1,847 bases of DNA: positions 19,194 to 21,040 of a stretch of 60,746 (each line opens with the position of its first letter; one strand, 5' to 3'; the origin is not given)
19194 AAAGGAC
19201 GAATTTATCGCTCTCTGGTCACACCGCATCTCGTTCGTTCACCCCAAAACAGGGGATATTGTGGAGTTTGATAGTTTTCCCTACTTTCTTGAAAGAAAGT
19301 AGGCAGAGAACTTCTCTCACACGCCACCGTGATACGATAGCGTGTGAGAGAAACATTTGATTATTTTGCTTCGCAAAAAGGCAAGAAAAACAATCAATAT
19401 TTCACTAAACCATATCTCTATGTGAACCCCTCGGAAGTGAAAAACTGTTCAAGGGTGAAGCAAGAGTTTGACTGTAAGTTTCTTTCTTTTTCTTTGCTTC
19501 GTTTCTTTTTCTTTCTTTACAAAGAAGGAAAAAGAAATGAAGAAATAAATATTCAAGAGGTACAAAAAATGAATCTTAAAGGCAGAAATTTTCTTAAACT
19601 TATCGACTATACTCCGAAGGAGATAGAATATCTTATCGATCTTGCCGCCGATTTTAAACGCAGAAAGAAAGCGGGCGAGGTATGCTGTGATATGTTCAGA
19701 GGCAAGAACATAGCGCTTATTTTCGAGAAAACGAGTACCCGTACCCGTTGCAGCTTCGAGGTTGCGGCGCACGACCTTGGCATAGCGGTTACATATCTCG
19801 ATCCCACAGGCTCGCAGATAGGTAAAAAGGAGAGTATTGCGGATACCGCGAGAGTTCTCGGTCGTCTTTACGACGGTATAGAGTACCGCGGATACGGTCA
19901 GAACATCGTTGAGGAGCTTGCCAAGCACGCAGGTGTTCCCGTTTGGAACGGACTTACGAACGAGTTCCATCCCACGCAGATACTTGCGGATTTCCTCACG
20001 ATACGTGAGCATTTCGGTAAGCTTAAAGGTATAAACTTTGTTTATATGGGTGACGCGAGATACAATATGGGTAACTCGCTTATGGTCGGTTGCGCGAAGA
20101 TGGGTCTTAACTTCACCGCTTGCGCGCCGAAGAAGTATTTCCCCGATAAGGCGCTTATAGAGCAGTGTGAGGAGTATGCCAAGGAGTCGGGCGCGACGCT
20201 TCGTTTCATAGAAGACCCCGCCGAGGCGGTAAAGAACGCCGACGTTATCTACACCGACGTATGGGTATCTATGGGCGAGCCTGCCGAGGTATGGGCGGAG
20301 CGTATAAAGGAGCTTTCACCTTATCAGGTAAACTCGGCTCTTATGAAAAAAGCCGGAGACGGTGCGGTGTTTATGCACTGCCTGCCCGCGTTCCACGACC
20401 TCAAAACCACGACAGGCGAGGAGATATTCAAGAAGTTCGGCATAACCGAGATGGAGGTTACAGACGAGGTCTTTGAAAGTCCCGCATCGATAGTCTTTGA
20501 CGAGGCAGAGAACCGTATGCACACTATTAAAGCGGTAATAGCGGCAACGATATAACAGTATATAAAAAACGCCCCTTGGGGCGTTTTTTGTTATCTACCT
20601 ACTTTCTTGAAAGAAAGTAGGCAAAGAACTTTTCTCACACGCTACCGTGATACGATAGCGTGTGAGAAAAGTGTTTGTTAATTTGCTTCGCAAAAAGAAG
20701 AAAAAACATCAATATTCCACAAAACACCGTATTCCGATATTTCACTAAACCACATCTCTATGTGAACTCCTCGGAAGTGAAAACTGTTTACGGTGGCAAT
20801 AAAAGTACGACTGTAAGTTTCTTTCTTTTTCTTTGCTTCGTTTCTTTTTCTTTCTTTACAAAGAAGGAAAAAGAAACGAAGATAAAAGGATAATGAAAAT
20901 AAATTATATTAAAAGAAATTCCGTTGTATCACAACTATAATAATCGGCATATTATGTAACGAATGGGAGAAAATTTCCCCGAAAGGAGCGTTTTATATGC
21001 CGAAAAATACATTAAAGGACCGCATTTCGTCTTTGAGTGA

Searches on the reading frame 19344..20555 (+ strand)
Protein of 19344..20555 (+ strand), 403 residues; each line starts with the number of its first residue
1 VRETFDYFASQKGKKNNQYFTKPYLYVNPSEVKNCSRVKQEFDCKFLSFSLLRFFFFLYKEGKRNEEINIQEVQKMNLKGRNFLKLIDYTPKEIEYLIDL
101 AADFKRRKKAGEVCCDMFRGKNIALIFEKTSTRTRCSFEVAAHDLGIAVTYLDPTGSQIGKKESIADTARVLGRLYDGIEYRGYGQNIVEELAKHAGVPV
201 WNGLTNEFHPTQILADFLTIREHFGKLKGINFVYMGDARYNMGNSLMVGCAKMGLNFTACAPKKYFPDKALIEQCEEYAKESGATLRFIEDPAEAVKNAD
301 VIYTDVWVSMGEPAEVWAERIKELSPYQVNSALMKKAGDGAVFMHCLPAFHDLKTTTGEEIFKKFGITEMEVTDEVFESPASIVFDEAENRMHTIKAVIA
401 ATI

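Call 10: search_protein_families(library=ncbifam, proteins=[window:19344-20555:+])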
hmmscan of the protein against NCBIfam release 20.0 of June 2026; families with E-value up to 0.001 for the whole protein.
window:19344-20555:+ (403 aa): 17 families
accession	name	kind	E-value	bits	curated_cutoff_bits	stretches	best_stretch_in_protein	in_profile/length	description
NF003286.0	PRK04284.1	subfamily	2.7e-155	516.5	515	1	76-403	2-330/332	ornithine carbamoyltransferase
NF002470.0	PRK01713.1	equivalog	4.5e-135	450.4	545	1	76-402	3-332/334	ornithine carbamoyltransferase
NF009213.0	PRK12562.1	subfamily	5.6e-134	446.7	559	1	80-403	6-332/334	ornithine carbamoyltransferase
TIGR00658.1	orni_carb_tr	equivalog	9e-129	429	280.85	1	81-402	1-302/304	ornithine carbamoyltransferase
NF001986.0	PRK00779.1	subfamily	5.9e-103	344.2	306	1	78-401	3-302/307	ornithine carbamoyltransferase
TIGR04384.1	putr_carbamoyl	exception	8.4e-85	284.8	500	1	83-400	2-304/330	putrescine carbamoyltransferase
NF011380.0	PRK14805.1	equivalog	1.2e-77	260.9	421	1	82-400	3-297/302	ornithine carbamoyltransferase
NF003384.0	PRK04523.1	equivalog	3.3e-41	141.4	288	2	81-354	4-301/336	N-acetylornithine carbamoyltransferase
NF002032.1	PRK00856.1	equivalog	1.3e-38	132.9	263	1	82-350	2-261/297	aspartate carbamoyltransferase catalytic subunit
NF011379.0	PRK14804.1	equivalog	2.1e-38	132.2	373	1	85-400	11-306/311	ornithine carbamoyltransferase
TIGR00670.1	asp_carb_tr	equivalog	1.8e-34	119.2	236.95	1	82-351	2-268/304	aspartate carbamoyltransferase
NF005538.0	PRK07200.1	equivalog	1.5e-24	86.7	453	1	69-399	10-372/396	knotted carbamoyltransferase YgeW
NF008853.0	PRK11891.1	equivalog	1e-21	77.1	560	1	76-348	83-357/430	aspartate carbamoyltransferase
TIGR03316.1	ygeW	equivalog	1.5e-21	76.7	500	1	70-309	8-271/391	knotted carbamoyltransferase YgeW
NF006046.0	PRK08192.1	equivalog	3.7e-20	72.4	512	1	76-348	2-276/339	aspartate carbamoyltransferase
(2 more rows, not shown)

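Call 28: find_homologous_proteins(query=window:19569-20555:+, max_evalue=1e-80)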
Query window:19569-20555:+ (328 aa): 8000 proteins with E <= 1e-80 among 8000 candidates; the best 120 are listed.
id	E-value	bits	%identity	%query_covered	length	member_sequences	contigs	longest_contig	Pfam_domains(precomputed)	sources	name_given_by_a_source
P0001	2.2e-272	919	-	-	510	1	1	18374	PF00185.31,PF02729.27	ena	-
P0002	9.7e-221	749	100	100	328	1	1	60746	PF00185.31,PF02729.27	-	-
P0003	8.5e-213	723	96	100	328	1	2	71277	PF00185.31,PF02729.27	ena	-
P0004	2.0e-210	716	95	100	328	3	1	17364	PF00185.31,PF02729.27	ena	-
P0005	7.3e-210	714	95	100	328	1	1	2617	PF00185.31,PF02729.27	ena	-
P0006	2.2e-206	702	93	100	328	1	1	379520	PF00185.31,PF02729.27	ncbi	-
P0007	1.8e-191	653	88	100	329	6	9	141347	PF00185.31,PF02729.27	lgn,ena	-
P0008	2.9e-189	646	86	100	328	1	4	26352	PF00185.31,PF02729.27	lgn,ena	-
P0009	3.0e-188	643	87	100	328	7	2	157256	PF00185.31,PF02729.27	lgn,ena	-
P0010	1.3e-186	637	86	100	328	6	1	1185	PF00185.31,PF02729.27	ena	-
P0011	2.0e-186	637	86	100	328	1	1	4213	PF00185.31,PF02729.27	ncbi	-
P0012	1.9e-183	627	84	100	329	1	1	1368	PF00185.31,PF02729.27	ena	-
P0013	2.2e-183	627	85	100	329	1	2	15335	PF00185.31,PF02729.27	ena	-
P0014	6.9e-183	625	84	100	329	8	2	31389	PF00185.31,PF02729.27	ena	-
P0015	1.5e-182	624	85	100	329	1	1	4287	PF00185.31,PF02729.27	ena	-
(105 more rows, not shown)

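Call 29: find_encoding_contigs(protein=P0006, flank=10000, max_places=2)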
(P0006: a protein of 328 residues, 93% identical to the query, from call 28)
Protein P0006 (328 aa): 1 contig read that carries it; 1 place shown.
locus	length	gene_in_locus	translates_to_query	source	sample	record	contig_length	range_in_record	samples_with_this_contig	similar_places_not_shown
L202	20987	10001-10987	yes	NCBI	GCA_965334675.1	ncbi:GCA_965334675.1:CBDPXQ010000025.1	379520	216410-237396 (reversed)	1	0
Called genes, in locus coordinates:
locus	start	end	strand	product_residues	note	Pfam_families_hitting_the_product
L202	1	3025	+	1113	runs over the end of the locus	PF13491:FtsK_4TM (weak), PF17854:FtsK_alpha, PF01580:FtsK_SpoIIIE, PF09397:FtsK_gamma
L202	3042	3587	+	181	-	PF01965:DJ-1_PfpI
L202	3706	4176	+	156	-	PF01812:5-FTHF_cyc-lig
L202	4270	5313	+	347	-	PF02618:YceG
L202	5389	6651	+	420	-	PF01136:Peptidase_U32, PF16325:Peptidase_U32_C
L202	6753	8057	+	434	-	PF01594:AI-2E_transport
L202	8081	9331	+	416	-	PF00171:Aldedh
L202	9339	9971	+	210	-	PF00849:PseudoU_synth_2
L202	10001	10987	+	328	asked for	PF02729:OTCace_N, PF00185:OTCace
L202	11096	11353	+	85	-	-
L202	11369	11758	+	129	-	-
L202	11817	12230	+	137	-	-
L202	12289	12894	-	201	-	PF06161:DUF975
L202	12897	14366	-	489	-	PF00488:MutS_V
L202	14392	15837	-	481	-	PF00488:MutS_V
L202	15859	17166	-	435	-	PF12698:ABC2_membrane_3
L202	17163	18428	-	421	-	PF13679:Methyltransf_32, PF13847:Methyltransf_31, PF13649:Methyltransf_25 (faint)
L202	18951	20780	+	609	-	PF00009:GTP_EFTU, PF01926:MMR_HSR1 (weak), PF22042:EF-G_D2 (weak), PF03144:GTP_EFTU_D2, PF00679:EFG_C, PF21018:BipA_C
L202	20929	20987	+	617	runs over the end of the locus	PF13727:CoA_binding_3, PF01073:3Beta_HSD, PF01370:Epimerase, PF02719:Polysacc_synt_2, PF04321:RmlD_sub_bind, PF07993:NAD_binding_4 (faint), PF16363:GDP_Man_Dehyd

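Call 30: find_encoding_contigs(protein=P0003, flank=10000, max_places=2)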
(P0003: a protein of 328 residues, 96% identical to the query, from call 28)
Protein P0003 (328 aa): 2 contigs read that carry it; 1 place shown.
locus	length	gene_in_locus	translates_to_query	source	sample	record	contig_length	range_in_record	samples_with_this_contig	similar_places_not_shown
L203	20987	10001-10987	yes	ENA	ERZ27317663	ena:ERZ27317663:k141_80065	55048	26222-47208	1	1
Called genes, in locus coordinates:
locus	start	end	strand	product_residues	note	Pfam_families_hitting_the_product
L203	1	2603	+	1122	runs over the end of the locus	PF13491:FtsK_4TM (weak), PF17854:FtsK_alpha, PF01580:FtsK_SpoIIIE, PF09397:FtsK_gamma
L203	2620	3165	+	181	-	PF01965:DJ-1_PfpI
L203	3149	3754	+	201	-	PF01812:5-FTHF_cyc-lig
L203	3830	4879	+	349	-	PF02618:YceG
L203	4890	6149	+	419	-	PF01136:Peptidase_U32, PF16325:Peptidase_U32_C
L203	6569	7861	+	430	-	PF01594:AI-2E_transport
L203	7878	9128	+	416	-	PF00171:Aldedh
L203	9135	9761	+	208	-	PF00849:PseudoU_synth_2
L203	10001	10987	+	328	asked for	PF02729:OTCace_N, PF00185:OTCace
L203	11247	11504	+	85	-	-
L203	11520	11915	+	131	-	-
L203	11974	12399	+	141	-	-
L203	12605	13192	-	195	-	PF06161:DUF975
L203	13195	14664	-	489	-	PF00488:MutS_V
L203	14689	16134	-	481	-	PF00488:MutS_V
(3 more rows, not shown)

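Call 31: find_encoding_contigs(protein=P0007, flank=10000, max_places=3)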
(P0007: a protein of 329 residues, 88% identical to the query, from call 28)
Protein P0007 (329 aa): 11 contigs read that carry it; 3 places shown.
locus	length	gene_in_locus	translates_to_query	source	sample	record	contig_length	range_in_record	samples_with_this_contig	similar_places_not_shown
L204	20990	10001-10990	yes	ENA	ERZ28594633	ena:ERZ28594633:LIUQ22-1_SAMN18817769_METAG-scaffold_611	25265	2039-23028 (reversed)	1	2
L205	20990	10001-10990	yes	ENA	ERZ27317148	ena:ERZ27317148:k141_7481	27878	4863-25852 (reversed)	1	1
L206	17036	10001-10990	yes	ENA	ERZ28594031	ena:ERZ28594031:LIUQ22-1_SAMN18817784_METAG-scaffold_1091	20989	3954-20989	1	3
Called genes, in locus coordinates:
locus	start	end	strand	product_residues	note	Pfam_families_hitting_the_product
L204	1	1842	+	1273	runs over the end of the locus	PF02811:PHP, PF07733:DNA_pol3_alpha, PF17657:DNA_pol3_finger, PF14579:HHH_6, PF01336:tRNA_anti-codon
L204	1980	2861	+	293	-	PF01656:CbiA, PF10609:ParA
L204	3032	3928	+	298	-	-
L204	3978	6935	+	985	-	PF05691:Raffinose_syn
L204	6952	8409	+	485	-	PF01262:AlaDh_PNT_C (faint), PF01488:Shikimate_DH (faint), PF13241:NAD_binding_7 (faint), PF02254:TrkA_N, PF02080:TrkA_C, PF02254:TrkA_N, PF03435:Sacchrp_dh_NADP (weak), PF02080:TrkA_C (weak), +2 more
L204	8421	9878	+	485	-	PF02386:TrkH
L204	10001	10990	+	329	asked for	PF02729:OTCace_N, PF00185:OTCace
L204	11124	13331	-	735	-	PF01926:MMR_HSR1, PF02421:FeoB_N, PF07670:Gate, PF07664:FeoB_C, PF07670:Gate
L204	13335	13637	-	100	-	PF04023:FeoA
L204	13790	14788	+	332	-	PF13177:DNA_pol3_delta2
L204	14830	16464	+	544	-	PF04468:PSP1, PF28472:PSP1_3rd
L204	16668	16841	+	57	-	PF12797:Fer4_2 (weak), PF13237:Fer4_10, PF14697:Fer4_21, PF00037:Fer4, PF12838:Fer4_7, PF13187:Fer4_9, PF12797:Fer4_2 (weak), PF00037:Fer4, +5 more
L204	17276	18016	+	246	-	PF05175:MTS, PF02475:TRM5-TYW2_MTfase (weak), PF03602:Cons_hypoth95 (weak), PF13649:Methyltransf_25 (weak)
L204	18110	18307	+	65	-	PF06107:DUF951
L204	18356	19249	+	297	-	PF00590:TP_methylase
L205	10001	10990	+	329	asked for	PF02729:OTCace_N, PF00185:OTCace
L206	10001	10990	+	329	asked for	PF02729:OTCace_N, PF00185:OTCace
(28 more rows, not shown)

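Call 95: find_encoding_contigs(protein=P0004, flank=10000, max_places=3)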
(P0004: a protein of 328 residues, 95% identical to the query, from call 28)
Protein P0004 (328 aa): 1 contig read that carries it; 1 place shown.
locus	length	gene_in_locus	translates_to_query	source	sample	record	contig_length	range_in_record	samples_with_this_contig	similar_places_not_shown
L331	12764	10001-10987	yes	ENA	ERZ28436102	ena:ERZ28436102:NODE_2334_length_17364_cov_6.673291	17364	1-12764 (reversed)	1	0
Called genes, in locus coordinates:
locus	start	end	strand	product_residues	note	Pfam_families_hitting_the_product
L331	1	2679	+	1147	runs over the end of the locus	PF13491:FtsK_4TM (weak), PF17854:FtsK_alpha, PF01580:FtsK_SpoIIIE, PF09397:FtsK_gamma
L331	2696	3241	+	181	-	PF01965:DJ-1_PfpI, PF07685:GATase_3 (weak)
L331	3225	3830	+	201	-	PF01812:5-FTHF_cyc-lig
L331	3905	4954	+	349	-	PF02618:YceG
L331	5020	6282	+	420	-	PF01136:Peptidase_U32, PF16325:Peptidase_U32_C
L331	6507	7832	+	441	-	PF01594:AI-2E_transport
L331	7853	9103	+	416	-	PF00171:Aldedh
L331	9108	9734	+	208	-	PF00849:PseudoU_synth_2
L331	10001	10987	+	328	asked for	PF02729:OTCace_N, PF00185:OTCace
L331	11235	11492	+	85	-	-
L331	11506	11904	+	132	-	-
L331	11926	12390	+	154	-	-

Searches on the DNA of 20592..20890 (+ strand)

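Call 44: search_dna_similar(query=window:20592-20890:+, collection=plasmids, mode=distant, max_evalue=0.01)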
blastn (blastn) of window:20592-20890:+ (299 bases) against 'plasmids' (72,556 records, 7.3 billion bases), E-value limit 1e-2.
No match.

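Call 45: search_dna_similar(query=window:20592-20890:+, collection=phages, mode=distant, max_evalue=0.01)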
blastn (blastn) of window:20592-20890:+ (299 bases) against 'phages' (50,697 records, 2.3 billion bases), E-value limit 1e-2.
No match.
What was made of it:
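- Tried and rejected: The window's ~300-nt composite has no match in either (calls 44, 45).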
